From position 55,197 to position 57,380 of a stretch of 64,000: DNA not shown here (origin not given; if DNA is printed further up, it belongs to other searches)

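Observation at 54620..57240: Lower-GC island with an orphan 627-aa secreted protein and a decayed hydrolase fragment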

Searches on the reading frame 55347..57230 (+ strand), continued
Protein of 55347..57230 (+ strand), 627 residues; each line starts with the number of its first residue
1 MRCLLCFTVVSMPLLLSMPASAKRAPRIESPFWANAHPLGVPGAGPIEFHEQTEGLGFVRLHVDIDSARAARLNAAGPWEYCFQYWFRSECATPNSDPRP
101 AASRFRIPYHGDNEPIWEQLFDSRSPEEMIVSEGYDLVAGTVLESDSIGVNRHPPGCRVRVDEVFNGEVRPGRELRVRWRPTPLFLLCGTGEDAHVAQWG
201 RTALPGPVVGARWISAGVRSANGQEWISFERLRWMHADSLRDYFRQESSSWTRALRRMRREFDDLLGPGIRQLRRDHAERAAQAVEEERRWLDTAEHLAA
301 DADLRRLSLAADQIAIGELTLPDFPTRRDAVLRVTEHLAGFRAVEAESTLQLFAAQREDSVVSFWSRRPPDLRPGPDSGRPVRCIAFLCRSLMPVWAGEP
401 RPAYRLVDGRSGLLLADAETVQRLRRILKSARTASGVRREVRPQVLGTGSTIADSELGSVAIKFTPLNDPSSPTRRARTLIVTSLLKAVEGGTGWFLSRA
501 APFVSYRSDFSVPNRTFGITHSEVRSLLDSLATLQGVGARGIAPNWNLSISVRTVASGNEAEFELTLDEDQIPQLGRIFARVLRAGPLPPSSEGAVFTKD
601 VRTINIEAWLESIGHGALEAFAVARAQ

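Call 41: predict_structure(alignment_id=A1)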
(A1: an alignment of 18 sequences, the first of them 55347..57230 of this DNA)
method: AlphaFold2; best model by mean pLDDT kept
length: 627 residues; sequences in the alignment: 18
mean_pLDDT: 74.5   pTM: 0.57
mean pLDDT of the five models: 74.5, 72.9, 71.9, 71.7, 70.6
residues with pLDDT >= 90: 173; 70-90: 235; 50-70: 113; < 50: 106
segments of 3 or more residues with pLDDT < 50: 1-45, 54-57, 92-100, 113-121, 372-378, 435-449, 487-489, 538-540, 590-598
pLDDT, mean of each block of 10 residues (from residue 1): 38 29 41 38 48 52 55 59 63 48 58 44 74 89 92 95 94 95 73 85 94 94 87 92 89 75 73 81 86 93 90 92 75 90 68 88 85 47 90 79 90 94 93 49 45 81 81 66 66 76 84 83 89 66 71 80 82 91 66 46 81 87 87
secondary structure, 60 per line:
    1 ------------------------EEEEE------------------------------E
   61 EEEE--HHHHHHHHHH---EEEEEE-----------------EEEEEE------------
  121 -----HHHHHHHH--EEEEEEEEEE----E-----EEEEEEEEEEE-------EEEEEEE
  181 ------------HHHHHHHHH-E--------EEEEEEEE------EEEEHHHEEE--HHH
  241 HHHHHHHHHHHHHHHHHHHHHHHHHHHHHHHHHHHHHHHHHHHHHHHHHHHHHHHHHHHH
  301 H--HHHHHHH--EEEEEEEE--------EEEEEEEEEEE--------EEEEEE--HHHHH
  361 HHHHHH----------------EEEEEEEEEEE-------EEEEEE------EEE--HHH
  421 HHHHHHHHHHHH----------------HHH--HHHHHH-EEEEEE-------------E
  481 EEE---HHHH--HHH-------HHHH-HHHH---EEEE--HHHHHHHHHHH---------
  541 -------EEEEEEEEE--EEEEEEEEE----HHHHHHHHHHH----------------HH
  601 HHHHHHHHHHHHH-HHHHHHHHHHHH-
elements in order: E25-29 E60-64 H67-76 E80-85 E103-108 H126-133 E136-145 E156-166 E174-180 H193-201 E212-219 E226-229 E233-235 H238-301 H304-310 E313-320 E329-339 E348-353 H356-366 E383-393 E401-406 E413-415 H418-432 H454-459 E461-466 E480-483 H487-490 H503-506 H508-511 E515-518 H521-531 E548-556 E559-567 H572-582 H599-613 H615-626

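Call 45: find_encoding_contigs(protein=P0026, flank=8000, max_places=2)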
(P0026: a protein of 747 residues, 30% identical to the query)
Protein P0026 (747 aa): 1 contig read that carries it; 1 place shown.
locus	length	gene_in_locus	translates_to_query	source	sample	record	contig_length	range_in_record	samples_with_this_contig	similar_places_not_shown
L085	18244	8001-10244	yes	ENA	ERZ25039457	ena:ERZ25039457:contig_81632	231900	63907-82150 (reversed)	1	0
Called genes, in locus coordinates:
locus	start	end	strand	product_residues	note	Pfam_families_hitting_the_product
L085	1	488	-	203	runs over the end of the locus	-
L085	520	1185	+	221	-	PF03572:Peptidase_S41 (faint)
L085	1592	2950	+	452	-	PF03415:Peptidase_C11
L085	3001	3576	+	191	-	-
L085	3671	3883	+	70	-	-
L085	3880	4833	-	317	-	-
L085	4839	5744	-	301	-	-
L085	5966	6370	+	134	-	-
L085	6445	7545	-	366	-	-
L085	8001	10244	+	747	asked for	PF13620:CarboxypepD_reg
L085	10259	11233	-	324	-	-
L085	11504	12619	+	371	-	PF02012:BNR (faint), PF15902:Sortilin-Vps10 (weak)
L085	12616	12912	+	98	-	-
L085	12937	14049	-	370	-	PF01965:DJ-1_PfpI, PF00515:TPR_1 (faint), PF07719:TPR_2 (faint), PF13181:TPR_8 (faint), PF13432:TPR_16 (weak)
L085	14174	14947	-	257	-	PF00072:Response_reg, PF04397:LytTR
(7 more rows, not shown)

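Call 46: find_encoding_contigs(protein=P0028, flank=8000, max_places=2)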
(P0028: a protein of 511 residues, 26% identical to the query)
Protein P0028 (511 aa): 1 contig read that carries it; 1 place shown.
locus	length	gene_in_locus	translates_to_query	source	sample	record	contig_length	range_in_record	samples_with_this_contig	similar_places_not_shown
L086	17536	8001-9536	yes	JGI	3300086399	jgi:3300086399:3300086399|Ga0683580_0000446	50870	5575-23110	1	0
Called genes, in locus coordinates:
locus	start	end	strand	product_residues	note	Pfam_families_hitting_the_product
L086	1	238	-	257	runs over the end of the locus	PF00005:ABC_tran, PF13304:AAA_21 (faint)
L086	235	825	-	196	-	PF06835:LptC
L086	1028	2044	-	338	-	PF01380:SIS, PF00571:CBS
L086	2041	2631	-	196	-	PF12710:HAD (faint), PF00702:Hydrolase (weak), PF08282:Hydrolase_3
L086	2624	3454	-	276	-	PF00793:DAHP_synth_1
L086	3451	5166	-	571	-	PF06418:CTP_synth_N, PF00117:GATase, PF07722:Peptidase_C26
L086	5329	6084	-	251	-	PF02348:CTP_transf_3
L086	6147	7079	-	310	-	PF00056:Ldh_1_N, PF01266:DAO (faint), PF03721:UDPG_MGDP_dh_N (faint), PF02866:Ldh_1_C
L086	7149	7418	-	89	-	PF01016:Ribosomal_L27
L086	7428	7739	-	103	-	PF00829:Ribosomal_L21p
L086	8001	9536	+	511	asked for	-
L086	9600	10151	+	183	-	-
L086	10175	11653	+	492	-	PF23023:Anti-Pycsar_Apyc1 (faint), PF00753:Lactamase_B, PF12706:Lactamase_B_2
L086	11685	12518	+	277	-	PF17124:ThiJ_like (faint), PF01965:DJ-1_PfpI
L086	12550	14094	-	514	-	PF00575:S1 (weak), PF10150:RNase_E_G, PF20833:RNase_E_G_Thio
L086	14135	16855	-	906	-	PF19864:Radical_SAM_N2, PF04055:Radical_SAM, PF10105:DUF2344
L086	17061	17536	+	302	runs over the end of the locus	PF01008:IF-2B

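Call 50: fold_search(model_id=the predicted structure, library=pdb)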
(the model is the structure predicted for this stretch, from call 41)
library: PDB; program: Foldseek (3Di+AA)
matches with E <= 10: 561; with E <= 0.001: 0
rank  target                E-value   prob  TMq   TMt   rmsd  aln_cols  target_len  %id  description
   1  6xzu_B                2.3e-03  1.00  0.12  0.41   8.5       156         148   10  Complex of C-terminal domain of murine complement C3b with the hC3Nb3 nanobody (released 2020-08-12)
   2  4e0s_A                6.4e-03  0.97  0.12  0.06  16.9       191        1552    9  Crystal Structure of C5b-6 (released 2012-04-18)
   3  7op0_A                9.4e-03  0.99  0.14  0.09  15.3       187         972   10  Crystal structure of complement C5 in complex with chemically synthesized K92 knob domain. (released 2022-04-06)
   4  2cwa                  9.4e-03  0.57  0.09  0.24  26.0       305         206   11  Crystal Structure Of The Single-stranded DNA Binding Protein From Thermus Thermophilus HB8 (released 2005-12-17)
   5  1uap_MODEL_1_A        1.0e-02  1.00  0.13  0.56   3.6       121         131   10  NMR structure of the NTR domain from human PCOLCE1 (released 2003-07-15)
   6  3i70                  1.0e-02  1.00  0.14  0.58   7.3       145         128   14  Long-wavelength structure of NtA (released 2010-03-02)
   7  9qk2_G                1.0e-02  0.96  0.12  0.08  15.4       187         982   11  Structure of the Complement classical and lectin pathway C3 convertase in complex with substrate C3 (released 2025-12-24)
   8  1jc7                  1.8e-02  1.00  0.14  0.57   4.7       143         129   15  The Laminin-Binding Domain of Agrin is Structurally Related to N-TIMP-1 (released 2001-08-08)
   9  8enu_H                1.8e-02  0.94  0.13  0.10  13.8       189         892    9  Structure of the C3bB proconvertase in complex with lufaxin (released 2023-08-09)
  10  7zgj_B                1.9e-02  0.90  0.11  0.08  15.5       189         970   11  Trypanosoma brucei gambiense ISG65 in complex with human complement component C3 (released 2023-04-05)
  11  1pxu                  2.0e-02  1.00  0.14  0.57   6.5       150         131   13  Crystal structure of chicken NtA from a eukaryotic source at 2.2A resolution (released 2004-06-29)
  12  2a74_F                2.3e-02  0.99  0.12  0.22   8.1       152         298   10  Human Complement Component C3c (released 2005-09-27)
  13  7ad6_A                2.5e-02  0.91  0.11  0.08  15.6       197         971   10  Crystal structure of human complement C5 in complex with the K92 bovine knob domain peptide. (released 2021-03-10)
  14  1jb3                  2.6e-02  1.00  0.14  0.58   4.6       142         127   15  The Laminin-Binding Domain of Agrin is structurally related to N-TIMP-1 (released 2001-08-08)
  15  9fia_Bl               3.0e-02  0.85  0.08  0.22  13.1       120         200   13  SSU(body) structure derived from the SSU sample of the mitoribosome from T. gondii. (released 2024-12-11)
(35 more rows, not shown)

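Call 55: search_solved_structures(query=A1, max_evalue=10)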
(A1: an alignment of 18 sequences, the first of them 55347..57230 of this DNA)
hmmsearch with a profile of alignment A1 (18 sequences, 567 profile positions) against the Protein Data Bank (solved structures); distinct sequences matched with E-value up to 10: 2.
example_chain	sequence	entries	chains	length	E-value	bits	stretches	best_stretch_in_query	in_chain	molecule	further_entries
2l1s_A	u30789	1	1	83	0.42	12.2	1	125-149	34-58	Uncharacterized protein yohN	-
9itj_U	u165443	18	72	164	7.7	8.1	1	167-246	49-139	ATP synthase subunit b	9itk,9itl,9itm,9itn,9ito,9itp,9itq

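Call 67: search_protein_families(library=ncbifam, proteins=[P0010, P0015, P0019, P0026, P0003, P0004, P0009, P0031], max_evalue=0.01)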
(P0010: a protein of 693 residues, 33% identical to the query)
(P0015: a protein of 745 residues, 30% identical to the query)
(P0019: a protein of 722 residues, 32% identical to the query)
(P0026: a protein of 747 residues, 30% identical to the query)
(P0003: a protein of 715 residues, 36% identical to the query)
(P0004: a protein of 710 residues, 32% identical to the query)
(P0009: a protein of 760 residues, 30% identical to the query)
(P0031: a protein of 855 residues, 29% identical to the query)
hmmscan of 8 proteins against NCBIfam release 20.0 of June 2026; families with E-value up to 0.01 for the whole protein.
P0010 (693 aa): 0 families

P0015 (745 aa): 1 family
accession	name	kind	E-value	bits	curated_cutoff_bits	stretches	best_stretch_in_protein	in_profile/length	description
NF052345.1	S_layer_anammox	exception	8.1e-11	40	1400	1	532-630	1293-1393/1596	Kustd1514 family S-layer glycoprotein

P0019 (722 aa): 1 family
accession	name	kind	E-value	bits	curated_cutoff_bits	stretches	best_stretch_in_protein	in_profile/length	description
NF052345.1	S_layer_anammox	exception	4.3e-07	27.7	1400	1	527-649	1303-1422/1596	Kustd1514 family S-layer glycoprotein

P0026 (747 aa): 0 families

P0003 (715 aa): 0 families

P0004 (710 aa): 0 families

P0009 (760 aa): 0 families

P0031 (855 aa): 0 families

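Call 76: search_protein_families(library=pfam, proteins=[P0029, P0033, P0034, P0036, P0037, P0040, P0043, P0048, P0050, P0061], max_evalue=1)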
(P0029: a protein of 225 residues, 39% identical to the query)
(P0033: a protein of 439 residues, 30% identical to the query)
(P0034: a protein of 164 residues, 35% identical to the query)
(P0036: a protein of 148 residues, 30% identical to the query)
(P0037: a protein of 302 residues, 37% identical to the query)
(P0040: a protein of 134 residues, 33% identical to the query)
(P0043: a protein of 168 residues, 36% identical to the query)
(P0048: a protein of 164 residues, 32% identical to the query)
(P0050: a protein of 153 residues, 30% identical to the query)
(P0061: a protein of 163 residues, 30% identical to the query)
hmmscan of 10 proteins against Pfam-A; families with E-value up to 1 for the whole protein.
P0029 (225 aa): 1 family
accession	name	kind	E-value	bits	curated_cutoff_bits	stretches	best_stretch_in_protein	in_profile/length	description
PF00177.27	Ribosomal_S7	-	0.066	13.2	24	1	9-41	70-102/148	Ribosomal protein S7p/S5e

P0033 (439 aa): 5 families
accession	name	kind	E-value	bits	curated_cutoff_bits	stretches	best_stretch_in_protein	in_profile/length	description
PF23598.1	LRR_14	-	7.4e-06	25.4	40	1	192-433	97-340/353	Leucine-rich repeat region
PF24758.1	LRR_At5g56370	-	0.00023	21.3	27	1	302-415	32-138/227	FBD-associated F-box protein At5g56370, LRR repeats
PF12799.13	LRR_4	-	0.014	16.1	27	0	402-414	19-31/44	Leucine Rich repeats (2 copies)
PF25019.1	LRR_R13L1-DRL21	-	0.057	13.8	27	1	310-414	37-125/127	R13L1/DRL21 LRRs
PF25013.1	LRR_Zer-1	-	0.25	11.9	27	0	358-413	7-61/137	Zer-1-like, Leucine-rich repeats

P0034 (164 aa): 0 families

P0036 (148 aa): 0 families

P0037 (302 aa): 0 families

P0040 (134 aa): 0 families

P0043 (168 aa): 0 families

P0048 (164 aa): 0 families

P0050 (153 aa): 0 families

P0061 (163 aa): 0 families

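Call 88: fold_search(model_id=the predicted structure, library=viral)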
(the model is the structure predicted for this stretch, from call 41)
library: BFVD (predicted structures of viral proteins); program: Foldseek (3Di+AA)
matches with E <= 10: 445; with E <= 0.001: 0
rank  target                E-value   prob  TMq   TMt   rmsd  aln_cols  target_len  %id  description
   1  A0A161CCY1            2.4e-03  0.44  0.12  0.18  24.6       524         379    8  LEF-3 [Urbanus proteus nucleopolyhedrovirus]
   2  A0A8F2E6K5            1.9e-02  0.93  0.09  0.05  15.2       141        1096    6  DNA-directed DNA polymerase [Streptomyces phage TunaTartare]
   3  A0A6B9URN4            2.8e-02  0.38  0.10  0.22  30.8       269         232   12  (no name in the UniProt tables at hand)
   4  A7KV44                3.1e-02  0.97  0.10  0.05   8.7       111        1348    8  (no name in the UniProt tables at hand)
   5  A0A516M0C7            3.5e-02  0.33  0.09  0.13  23.3       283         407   11  (no name in the UniProt tables at hand)
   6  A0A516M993            4.3e-02  0.41  0.11  0.21  26.5       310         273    6  (no name in the UniProt tables at hand)
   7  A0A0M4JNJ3            4.8e-02  0.57  0.09  0.21  14.8       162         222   10  (no name in the UniProt tables at hand)
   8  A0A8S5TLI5            5.1e-02  0.96  0.10  0.49   6.7       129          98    9  Uncharacterized protein [Siphoviridae sp. ctgn638]
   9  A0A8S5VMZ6            5.1e-02  0.85  0.10  0.08   9.3       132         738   14  (no name in the UniProt tables at hand)
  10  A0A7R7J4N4            5.9e-02  0.82  0.09  0.19  10.1       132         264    8  (no name in the UniProt tables at hand)
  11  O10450                8.2e-02  0.15  0.11  0.18  24.5       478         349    6  LEF-3 [Spodoptera littoralis nuclear polyhedrosis virus]
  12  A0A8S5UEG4            9.6e-02  0.77  0.09  0.39   7.4       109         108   13  Uncharacterized protein [Podoviridae sp. ctjVy23]
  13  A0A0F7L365            1.3e-01  0.30  0.08  0.18  19.0       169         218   12  Uncharacterized protein [uncultured marine virus]
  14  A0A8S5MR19            1.4e-01  0.03  0.04  0.07  26.6       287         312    9  Uncharacterized protein [Podoviridae sp. ctUS21]
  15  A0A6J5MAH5            1.5e-01  0.35  0.10  0.30   7.1       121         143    6  Single-stranded DNA-binding protein [uncultured Caudovirales phage]
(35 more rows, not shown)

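Call 89: find_encoding_contigs(protein=P0044, flank=5000, max_places=4)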
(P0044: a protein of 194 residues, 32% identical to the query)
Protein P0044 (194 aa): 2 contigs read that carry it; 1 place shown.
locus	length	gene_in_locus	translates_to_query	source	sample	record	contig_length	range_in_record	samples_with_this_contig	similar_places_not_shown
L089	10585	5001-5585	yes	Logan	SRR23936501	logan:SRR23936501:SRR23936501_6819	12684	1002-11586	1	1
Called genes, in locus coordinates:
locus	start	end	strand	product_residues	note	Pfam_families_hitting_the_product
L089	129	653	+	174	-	PF11026:DUF2721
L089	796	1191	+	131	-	PF07681:DoxX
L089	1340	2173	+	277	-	PF23226:Exo_endo_phos_PGAP2IP, PF03372:Exo_endo_phos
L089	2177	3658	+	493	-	PF13396:PLDc_N, PF13091:PLDc_2, PF00614:PLDc (weak), PF13091:PLDc_2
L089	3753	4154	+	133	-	-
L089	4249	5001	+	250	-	-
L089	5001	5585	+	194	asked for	-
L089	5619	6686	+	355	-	PF00724:Oxidored_FMN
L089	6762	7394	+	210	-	PF02163:Peptidase_M50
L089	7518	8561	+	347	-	PF02661:Fic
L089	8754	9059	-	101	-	-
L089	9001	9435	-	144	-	PF00535:Glycos_transf_2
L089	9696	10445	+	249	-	PF00072:Response_reg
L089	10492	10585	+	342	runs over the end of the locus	PF02743:dCache_1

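Call 90: find_encoding_contigs(protein=P0057, flank=5000, max_places=4)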
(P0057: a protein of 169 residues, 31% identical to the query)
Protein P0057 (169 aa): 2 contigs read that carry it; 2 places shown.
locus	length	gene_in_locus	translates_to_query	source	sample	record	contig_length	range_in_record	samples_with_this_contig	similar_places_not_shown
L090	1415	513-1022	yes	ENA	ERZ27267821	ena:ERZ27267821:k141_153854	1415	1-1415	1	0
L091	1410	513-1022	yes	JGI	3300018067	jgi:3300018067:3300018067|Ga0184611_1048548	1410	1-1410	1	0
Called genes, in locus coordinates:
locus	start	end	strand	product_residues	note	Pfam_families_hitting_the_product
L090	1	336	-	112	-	?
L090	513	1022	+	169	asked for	-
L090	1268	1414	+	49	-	?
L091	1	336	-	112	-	?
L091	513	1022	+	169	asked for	-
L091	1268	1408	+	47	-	?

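Call 91: find_encoding_contigs(protein=P0031, flank=5000, max_places=4)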
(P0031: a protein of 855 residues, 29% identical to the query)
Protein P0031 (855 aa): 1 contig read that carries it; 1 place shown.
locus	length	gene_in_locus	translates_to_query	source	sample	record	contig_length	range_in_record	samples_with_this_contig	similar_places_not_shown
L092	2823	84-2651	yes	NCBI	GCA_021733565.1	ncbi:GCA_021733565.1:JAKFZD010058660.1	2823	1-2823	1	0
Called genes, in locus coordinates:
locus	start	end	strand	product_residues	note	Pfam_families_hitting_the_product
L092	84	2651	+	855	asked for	-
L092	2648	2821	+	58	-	?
